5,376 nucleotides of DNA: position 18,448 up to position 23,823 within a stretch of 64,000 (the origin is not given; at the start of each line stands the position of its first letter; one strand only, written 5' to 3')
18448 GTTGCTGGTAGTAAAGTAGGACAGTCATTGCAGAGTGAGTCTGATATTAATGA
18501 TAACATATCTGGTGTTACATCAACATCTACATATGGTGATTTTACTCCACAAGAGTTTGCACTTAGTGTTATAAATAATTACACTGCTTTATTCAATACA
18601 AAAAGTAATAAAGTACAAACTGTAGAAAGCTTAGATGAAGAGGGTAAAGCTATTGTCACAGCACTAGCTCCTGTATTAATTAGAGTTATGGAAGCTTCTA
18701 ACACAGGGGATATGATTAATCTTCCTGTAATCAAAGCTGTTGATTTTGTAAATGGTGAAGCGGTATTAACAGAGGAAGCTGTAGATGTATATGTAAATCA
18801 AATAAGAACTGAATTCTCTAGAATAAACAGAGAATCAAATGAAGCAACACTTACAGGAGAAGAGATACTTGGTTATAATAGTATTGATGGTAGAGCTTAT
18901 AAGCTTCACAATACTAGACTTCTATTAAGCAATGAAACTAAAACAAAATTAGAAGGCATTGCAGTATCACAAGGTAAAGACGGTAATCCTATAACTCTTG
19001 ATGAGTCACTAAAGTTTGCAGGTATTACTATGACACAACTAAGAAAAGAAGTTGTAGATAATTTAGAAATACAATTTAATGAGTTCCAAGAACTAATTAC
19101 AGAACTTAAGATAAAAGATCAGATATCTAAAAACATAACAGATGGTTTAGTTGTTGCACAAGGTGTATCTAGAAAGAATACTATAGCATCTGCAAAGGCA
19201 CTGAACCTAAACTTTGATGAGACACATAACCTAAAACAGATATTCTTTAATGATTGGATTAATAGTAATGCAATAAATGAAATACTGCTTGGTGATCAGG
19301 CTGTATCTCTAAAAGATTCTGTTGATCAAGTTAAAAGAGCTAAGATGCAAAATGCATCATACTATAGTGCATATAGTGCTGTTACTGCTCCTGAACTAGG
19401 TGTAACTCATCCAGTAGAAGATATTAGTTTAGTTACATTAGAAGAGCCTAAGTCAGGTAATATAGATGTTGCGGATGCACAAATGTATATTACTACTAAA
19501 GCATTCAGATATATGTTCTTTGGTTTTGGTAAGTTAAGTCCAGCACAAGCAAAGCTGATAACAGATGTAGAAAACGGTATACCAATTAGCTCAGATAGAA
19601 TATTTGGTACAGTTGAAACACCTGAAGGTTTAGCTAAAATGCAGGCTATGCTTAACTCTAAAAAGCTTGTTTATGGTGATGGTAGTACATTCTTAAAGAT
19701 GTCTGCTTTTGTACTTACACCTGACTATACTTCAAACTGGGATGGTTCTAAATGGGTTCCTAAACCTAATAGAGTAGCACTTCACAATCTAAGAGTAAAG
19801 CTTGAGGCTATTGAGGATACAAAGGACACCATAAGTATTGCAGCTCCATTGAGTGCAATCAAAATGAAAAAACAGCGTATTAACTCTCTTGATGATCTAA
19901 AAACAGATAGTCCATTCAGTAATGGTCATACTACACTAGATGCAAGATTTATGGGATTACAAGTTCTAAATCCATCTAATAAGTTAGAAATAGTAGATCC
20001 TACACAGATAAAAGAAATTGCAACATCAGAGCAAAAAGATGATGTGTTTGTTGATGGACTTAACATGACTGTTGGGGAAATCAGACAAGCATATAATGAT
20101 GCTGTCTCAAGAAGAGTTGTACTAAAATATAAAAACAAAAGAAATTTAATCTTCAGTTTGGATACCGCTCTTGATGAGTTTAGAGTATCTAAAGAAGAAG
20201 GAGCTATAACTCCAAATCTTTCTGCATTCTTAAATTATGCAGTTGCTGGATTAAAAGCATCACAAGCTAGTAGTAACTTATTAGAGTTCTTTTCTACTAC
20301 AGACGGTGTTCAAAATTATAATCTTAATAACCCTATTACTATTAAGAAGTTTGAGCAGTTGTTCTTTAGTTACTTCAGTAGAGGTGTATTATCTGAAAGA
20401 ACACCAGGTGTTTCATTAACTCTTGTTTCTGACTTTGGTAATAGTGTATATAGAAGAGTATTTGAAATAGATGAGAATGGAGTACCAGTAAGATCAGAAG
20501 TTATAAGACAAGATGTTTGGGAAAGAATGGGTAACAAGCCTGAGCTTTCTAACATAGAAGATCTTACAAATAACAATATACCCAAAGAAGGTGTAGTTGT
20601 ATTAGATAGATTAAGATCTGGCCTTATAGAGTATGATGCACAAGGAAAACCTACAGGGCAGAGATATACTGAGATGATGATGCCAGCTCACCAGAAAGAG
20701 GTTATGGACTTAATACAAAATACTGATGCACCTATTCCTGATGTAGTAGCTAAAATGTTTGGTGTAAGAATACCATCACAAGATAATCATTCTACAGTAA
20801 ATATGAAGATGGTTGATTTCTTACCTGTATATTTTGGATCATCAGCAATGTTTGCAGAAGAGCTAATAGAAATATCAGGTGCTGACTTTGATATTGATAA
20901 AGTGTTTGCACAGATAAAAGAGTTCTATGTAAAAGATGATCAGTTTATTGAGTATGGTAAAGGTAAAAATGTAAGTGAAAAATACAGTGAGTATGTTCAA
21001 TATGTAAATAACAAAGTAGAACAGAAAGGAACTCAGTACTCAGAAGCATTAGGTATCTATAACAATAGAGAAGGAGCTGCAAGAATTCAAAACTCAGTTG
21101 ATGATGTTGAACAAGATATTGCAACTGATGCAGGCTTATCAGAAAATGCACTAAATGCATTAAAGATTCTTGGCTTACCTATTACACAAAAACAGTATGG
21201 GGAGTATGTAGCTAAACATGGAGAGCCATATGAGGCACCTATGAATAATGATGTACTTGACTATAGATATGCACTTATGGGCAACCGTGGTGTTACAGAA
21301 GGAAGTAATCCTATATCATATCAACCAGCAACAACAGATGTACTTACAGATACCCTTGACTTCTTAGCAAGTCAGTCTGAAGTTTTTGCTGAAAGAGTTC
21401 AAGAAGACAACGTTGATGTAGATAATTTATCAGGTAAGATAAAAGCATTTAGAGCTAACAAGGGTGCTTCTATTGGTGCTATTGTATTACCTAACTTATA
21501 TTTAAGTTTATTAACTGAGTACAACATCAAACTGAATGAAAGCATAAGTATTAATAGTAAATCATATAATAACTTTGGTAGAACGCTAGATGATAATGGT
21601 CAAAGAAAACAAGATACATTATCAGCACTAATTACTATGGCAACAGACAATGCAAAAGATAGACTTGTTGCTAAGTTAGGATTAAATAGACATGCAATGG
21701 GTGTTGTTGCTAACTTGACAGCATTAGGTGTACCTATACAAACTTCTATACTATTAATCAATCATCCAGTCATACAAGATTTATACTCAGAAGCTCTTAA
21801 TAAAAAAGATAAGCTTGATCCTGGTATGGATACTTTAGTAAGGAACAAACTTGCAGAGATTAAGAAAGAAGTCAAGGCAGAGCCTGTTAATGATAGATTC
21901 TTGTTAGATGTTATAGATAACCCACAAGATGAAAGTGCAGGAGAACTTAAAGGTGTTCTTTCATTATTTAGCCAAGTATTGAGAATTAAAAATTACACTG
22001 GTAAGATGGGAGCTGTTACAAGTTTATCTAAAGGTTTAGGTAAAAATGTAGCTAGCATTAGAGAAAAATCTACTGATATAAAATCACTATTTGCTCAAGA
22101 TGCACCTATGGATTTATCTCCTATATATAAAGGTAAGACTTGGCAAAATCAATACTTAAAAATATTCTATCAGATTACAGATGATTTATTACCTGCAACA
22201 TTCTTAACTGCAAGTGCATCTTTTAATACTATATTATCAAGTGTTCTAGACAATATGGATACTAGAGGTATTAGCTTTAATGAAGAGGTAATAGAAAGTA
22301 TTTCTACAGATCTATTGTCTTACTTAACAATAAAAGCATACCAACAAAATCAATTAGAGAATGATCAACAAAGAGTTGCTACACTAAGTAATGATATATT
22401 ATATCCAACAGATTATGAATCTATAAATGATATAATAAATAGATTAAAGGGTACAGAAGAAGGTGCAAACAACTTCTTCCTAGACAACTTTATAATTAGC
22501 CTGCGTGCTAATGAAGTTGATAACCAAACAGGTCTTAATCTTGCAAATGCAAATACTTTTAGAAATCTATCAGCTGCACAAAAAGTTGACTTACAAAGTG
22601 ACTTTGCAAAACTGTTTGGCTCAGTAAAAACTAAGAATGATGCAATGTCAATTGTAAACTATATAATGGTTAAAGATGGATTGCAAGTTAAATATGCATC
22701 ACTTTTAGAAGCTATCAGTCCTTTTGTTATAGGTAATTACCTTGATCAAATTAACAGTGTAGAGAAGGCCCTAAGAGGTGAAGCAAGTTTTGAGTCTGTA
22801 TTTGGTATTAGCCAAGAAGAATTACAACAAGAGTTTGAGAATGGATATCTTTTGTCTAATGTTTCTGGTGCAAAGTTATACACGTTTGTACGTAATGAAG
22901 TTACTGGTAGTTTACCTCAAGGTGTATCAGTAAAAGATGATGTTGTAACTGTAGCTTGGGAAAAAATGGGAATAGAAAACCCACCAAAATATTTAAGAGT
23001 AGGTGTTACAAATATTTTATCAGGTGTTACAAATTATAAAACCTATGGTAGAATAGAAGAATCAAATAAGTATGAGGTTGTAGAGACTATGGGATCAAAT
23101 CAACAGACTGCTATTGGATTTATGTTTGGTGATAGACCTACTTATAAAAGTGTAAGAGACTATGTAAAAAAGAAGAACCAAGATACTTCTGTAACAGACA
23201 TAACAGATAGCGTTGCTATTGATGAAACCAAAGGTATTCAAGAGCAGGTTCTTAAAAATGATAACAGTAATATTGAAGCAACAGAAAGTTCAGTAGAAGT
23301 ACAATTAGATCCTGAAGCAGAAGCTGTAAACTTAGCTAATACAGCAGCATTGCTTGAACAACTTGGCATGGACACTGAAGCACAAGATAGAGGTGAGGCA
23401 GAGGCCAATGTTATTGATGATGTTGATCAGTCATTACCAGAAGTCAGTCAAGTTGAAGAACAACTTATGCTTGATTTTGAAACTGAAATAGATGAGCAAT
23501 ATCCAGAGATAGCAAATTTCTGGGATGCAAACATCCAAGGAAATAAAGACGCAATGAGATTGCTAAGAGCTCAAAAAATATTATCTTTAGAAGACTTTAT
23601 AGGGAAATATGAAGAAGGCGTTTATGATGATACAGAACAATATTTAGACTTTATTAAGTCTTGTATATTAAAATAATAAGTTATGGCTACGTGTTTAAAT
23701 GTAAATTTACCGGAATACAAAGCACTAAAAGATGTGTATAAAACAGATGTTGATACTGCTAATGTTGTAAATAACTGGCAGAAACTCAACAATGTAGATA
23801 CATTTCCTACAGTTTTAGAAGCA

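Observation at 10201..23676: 4491-aa single-ORF polyvalent protein carrying a crAss-like virion RNA polymerase catalytic signature in its last quarter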

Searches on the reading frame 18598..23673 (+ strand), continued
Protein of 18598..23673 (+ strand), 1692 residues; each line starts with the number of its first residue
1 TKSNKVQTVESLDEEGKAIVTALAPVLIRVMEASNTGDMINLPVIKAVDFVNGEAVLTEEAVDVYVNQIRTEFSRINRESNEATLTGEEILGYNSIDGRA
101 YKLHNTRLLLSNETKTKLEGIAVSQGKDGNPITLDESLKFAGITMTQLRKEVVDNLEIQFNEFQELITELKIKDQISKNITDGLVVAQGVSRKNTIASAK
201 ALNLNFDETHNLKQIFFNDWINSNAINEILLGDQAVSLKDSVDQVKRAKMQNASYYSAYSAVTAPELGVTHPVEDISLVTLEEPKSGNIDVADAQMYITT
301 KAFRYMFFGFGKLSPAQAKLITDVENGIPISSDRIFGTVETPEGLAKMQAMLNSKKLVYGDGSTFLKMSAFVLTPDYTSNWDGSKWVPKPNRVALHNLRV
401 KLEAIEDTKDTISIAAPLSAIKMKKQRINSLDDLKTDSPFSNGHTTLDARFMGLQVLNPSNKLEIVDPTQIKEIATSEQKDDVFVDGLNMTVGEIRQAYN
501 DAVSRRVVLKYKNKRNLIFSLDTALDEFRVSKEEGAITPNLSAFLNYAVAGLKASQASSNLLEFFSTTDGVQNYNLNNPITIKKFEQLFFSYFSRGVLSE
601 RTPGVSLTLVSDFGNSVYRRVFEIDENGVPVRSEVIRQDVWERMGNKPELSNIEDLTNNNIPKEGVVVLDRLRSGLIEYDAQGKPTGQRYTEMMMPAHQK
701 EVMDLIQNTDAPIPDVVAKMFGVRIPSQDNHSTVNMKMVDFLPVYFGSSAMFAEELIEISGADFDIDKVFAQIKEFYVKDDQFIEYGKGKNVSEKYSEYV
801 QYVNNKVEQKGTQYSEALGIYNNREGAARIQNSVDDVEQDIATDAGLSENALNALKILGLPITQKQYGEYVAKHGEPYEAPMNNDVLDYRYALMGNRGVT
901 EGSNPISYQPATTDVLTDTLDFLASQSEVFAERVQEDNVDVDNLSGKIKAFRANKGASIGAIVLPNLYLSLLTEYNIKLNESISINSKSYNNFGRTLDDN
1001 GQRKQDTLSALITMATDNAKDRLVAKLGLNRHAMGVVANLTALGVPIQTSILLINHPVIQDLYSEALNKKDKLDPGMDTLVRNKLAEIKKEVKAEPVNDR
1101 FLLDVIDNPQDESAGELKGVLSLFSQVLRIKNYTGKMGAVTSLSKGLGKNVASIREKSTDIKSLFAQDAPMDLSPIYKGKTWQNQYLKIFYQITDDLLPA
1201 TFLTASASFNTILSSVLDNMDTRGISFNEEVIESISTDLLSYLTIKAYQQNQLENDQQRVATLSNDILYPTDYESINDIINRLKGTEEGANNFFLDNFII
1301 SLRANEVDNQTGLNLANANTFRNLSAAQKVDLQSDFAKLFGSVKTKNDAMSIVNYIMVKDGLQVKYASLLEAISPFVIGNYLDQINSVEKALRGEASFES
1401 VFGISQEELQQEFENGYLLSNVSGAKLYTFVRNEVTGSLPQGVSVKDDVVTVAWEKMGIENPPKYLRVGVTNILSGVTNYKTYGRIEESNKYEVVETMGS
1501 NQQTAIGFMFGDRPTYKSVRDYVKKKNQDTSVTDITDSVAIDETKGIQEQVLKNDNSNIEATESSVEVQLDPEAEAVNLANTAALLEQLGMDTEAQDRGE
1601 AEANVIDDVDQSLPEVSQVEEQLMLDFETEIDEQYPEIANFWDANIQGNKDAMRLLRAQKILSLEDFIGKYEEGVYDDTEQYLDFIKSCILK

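Call 106: get_annotated_region(hit=H30, flank=16000)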
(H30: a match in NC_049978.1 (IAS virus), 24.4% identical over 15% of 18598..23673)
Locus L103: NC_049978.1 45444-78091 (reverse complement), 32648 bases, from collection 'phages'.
description: IAS virus, complete genome.
organism: IAS virus (NCBI taxid 1450749)
taxonomy: Viruses; Duplodnaviria; Heunggongvirae; Uroviricota; Caudoviricetes; Crassvirales; Steigviridae; Asinivirinae; Paundivirus; Paundivirus hollandii
host: Homo sapiens; source: stool samples; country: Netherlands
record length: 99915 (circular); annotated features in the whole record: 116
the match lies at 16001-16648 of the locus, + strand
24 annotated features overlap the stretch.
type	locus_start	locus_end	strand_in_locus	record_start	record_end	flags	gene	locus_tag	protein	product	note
CDS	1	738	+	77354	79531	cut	-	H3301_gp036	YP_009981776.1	anaerobic ribonucleoside reductase large subunit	-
CDS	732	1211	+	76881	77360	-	-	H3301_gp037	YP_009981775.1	4Fe-4S cluster-binding domain-containing protein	-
CDS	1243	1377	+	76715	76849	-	-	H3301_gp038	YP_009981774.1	hypothetical protein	-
CDS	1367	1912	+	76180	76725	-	-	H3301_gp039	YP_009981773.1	dUTP diphosphatase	-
CDS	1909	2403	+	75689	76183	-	-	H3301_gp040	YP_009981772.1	aspartyl protease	-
CDS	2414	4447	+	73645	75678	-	-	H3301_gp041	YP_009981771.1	DNA polymerase I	-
CDS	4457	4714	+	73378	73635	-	-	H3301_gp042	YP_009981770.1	putative early protein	-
CDS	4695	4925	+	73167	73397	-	-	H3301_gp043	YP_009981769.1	hypothetical protein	-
CDS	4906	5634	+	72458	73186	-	-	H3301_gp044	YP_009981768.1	RNA ligase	-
CDS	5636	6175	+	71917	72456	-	-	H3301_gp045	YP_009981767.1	His-Xaa-Ser system radical SAM maturase HxsC-like protein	-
CDS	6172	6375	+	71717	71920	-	-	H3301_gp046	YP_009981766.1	mRNAse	-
CDS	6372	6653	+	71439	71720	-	-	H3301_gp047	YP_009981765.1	hypothetical protein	-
CDS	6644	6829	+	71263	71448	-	-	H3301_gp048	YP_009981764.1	hypothetical protein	-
CDS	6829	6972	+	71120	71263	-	-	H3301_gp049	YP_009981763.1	hypothetical protein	-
CDS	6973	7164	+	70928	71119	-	-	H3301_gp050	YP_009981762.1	hypothetical protein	-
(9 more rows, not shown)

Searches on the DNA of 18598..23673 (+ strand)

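Call 25: search_rna_families(source=L001, start=9300, end=10250, threshold=evalue, max_evalue=1, show_alignments=1)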
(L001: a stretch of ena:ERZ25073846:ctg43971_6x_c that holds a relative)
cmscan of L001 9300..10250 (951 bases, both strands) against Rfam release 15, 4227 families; matches with E-value up to 1: 0.
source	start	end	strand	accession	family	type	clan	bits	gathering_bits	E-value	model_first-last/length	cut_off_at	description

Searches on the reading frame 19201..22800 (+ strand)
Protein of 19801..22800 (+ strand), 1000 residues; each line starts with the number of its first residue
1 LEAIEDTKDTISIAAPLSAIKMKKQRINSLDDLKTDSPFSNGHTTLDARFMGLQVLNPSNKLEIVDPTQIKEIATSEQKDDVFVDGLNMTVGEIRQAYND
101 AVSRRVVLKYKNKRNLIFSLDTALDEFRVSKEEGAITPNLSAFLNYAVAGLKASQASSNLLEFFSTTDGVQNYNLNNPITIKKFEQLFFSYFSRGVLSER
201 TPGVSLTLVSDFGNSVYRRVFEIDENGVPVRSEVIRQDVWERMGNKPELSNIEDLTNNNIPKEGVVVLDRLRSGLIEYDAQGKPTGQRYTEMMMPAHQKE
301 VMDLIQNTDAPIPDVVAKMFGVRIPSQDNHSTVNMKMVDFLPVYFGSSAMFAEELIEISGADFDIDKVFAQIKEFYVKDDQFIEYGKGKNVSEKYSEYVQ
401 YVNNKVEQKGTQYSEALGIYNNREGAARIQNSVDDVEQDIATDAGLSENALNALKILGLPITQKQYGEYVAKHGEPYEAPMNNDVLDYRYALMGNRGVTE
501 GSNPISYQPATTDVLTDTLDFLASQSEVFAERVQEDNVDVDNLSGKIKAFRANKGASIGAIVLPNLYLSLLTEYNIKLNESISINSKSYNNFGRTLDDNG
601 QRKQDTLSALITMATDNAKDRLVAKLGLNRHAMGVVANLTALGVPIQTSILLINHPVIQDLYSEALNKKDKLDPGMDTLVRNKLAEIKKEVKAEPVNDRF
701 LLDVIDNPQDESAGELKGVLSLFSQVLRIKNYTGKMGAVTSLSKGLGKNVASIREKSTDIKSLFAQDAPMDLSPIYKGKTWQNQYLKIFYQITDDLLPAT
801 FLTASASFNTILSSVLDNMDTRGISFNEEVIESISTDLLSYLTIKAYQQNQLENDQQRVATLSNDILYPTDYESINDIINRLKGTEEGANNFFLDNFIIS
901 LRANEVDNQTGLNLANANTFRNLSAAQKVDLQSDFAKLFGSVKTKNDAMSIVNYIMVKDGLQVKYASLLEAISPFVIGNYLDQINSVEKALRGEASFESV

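Call 37: search_solved_structures(query=window:19801-22800:+, max_evalue=10, show_alignments=2)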
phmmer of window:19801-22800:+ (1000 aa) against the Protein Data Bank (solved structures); distinct sequences matched with E-value up to 10: 0.

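Call 62: predict_structure(alignment_id=A2)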
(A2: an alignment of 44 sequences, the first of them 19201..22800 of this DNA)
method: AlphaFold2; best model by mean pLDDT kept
length: 1200 residues; sequences in the alignment: 44
mean_pLDDT: 84.6   pTM: 0.84
mean pLDDT of the five models: 84.6, 84.1, 82.0, 81.6, 79.7
residues with pLDDT >= 90: 513; 70-90: 537; 50-70: 128; < 50: 22
segments of 3 or more residues with pLDDT < 50: 1-4, 558-564, 626-630
pLDDT, mean of each block of 10 residues (from residue 1): 54 69 59 55 58 79 92 93 74 87 94 93 90 88 88 85 80 93 88 95 92 88 84 89 91 76 86 85 92 94 93 83 56 67 89 83 83 88 92 90 89 93 86 93 89 87 91 90 90 94 94 94 79 92 92 66 62 94 93 94 91 90 61 71 87 87 90 91 95 91 74 86 90 67 63 59 89 93 92 89 88 65 80 89 93 92 76 76 83 88 89 90 93 92 87 90 91 92 94 88 88 81 63 89 90 78 83 86 88 89 84 83 75 89 89 90 83 87 89 85
secondary structure, 60 per line:
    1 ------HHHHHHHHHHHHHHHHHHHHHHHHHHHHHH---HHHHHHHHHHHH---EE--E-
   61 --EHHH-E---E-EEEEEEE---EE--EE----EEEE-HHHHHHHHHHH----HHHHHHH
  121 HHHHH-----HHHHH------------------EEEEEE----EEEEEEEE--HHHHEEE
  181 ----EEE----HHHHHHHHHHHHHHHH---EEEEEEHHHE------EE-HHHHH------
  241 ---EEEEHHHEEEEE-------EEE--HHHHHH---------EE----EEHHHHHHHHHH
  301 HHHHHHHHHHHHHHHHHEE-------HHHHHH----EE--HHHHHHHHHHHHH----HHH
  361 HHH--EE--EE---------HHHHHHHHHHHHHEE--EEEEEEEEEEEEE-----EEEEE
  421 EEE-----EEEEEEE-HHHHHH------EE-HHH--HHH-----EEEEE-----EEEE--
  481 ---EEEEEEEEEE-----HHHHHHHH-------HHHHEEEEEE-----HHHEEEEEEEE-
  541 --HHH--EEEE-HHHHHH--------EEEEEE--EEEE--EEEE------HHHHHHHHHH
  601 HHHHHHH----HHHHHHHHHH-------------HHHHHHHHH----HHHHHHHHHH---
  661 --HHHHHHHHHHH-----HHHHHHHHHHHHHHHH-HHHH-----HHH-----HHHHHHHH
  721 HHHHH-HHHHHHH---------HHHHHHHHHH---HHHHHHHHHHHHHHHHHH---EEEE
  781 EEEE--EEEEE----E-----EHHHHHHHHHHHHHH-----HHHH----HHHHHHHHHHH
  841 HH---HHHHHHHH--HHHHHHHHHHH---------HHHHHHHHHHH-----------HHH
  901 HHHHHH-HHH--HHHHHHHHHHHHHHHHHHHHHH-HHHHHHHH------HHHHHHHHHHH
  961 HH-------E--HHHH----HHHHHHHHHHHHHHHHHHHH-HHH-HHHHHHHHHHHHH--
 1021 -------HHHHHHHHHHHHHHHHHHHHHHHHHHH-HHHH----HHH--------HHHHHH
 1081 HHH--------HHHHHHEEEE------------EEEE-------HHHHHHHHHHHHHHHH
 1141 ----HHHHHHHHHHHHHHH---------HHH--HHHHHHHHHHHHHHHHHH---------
elements in order (helices of 4 or more, strands of 3 or more residues): H7-36 H40-51 E74-80 E94-97 H99-109 H114-125 H131-135 E154-159 E164-171 H174-177 E178-180 E185-187 H192-207 E211-216 H230-234 E244-247 E251-255 E263-265 H268-273 H291-317 H327-332 H341-353 H358-363 H381-393 E398-410 E416-423 E429-435 H437-442 E465-469 E475-478 E484-493 H499-506 H514-517 E518-523 E532-539 E548-551 H553-558 E567-572 E575-578 E581-584 H591-607 H612-621 H635-643 H648-657 H663-673 H679-694 H696-699 H713-725 H727-733 H743-752 H756-773 E777-784 E787-791 H803-816 H822-825 H830-842 H846-853 H856-866 H876-886 H898-906 H913-934 H936-943 H950-962 H973-976 H981-1000 H1006-1018 H1028-1054 H1056-1059 H1075-1083 H1092-1097 E1098-1101 E1114-1117 H1125-1140 H1145-1159 H1174-1191

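Call 65: fold_search(model_id=the predicted structure, library=pdb)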
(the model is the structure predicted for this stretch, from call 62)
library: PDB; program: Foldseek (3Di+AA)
matches with E <= 10: 323; with E <= 0.001: 10
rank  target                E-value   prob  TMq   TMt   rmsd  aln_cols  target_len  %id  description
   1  6vr4_A                9.9e-29  1.00  0.68  0.40   8.0      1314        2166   16  Virion-packaged DNA-dependent RNA polymerase of crAss-like phage phi14:2 (released 2020-07-29)
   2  7y7t_A                3.6e-05  1.00  0.21  0.26  29.6      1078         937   10  QDE-1 in complex with 12nt DNA template, ATP and 3'-dGTP (released 2022-09-28)
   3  2j7n_A                2.4e-04  1.00  0.19  0.23  30.6       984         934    9  Structure of the RNAi polymerase from Neurospora crassa (released 2006-12-13)
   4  7y7q_B                3.4e-04  1.00  0.21  0.27  31.1       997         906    8  QDE-1 in complex with RNA template, RNA primer and 3'-dGTP (released 2022-09-28)
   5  5fsw_B                4.0e-04  0.99  0.18  0.23  31.2       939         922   10  RNA dependent RNA polymerase QDE-1 from Thielavia terrestris (released 2016-03-02)
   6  7y7r_A                6.1e-04  1.00  0.21  0.25  30.3      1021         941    8  QDE-1 in complex with DNA template, RNA primer and 3'-dGTP (released 2022-09-28)
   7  7y7p_A                7.8e-04  1.00  0.20  0.25  31.0       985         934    8  QDE-1 in complex with RNA template, RNA primer and AMPNPP (released 2022-09-28)
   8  7y7p_B                8.5e-04  1.00  0.21  0.27  32.7       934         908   10  QDE-1 in complex with RNA template, RNA primer and AMPNPP (released 2022-09-28)
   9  7y7q_A                8.5e-04  1.00  0.21  0.25  30.9      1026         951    8  QDE-1 in complex with RNA template, RNA primer and 3'-dGTP (released 2022-09-28)
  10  7y7r_B                8.9e-04  1.00  0.21  0.27  31.1      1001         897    8  QDE-1 in complex with DNA template, RNA primer and 3'-dGTP (released 2022-09-28)
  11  7y7s_B                1.1e-03  1.00  0.20  0.26  32.0       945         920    8  QDE-1 in complex with DNA template, RNA primer and AMPNPP (released 2022-09-28)
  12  2j7n_B                1.2e-03  1.00  0.20  0.25  31.4       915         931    9  Structure of the RNAi polymerase from Neurospora crassa (released 2006-12-13)
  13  7y7s_A                1.5e-03  1.00  0.21  0.26  30.5       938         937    9  QDE-1 in complex with DNA template, RNA primer and AMPNPP (released 2022-09-28)
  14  5fsw_A                1.5e-03  1.00  0.22  0.28  28.6      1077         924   10  RNA dependent RNA polymerase QDE-1 from Thielavia terrestris (released 2016-03-02)
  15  7y7t_B                1.7e-03  0.99  0.20  0.25  30.1      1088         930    9  QDE-1 in complex with 12nt DNA template, ATP and 3'-dGTP (released 2022-09-28)
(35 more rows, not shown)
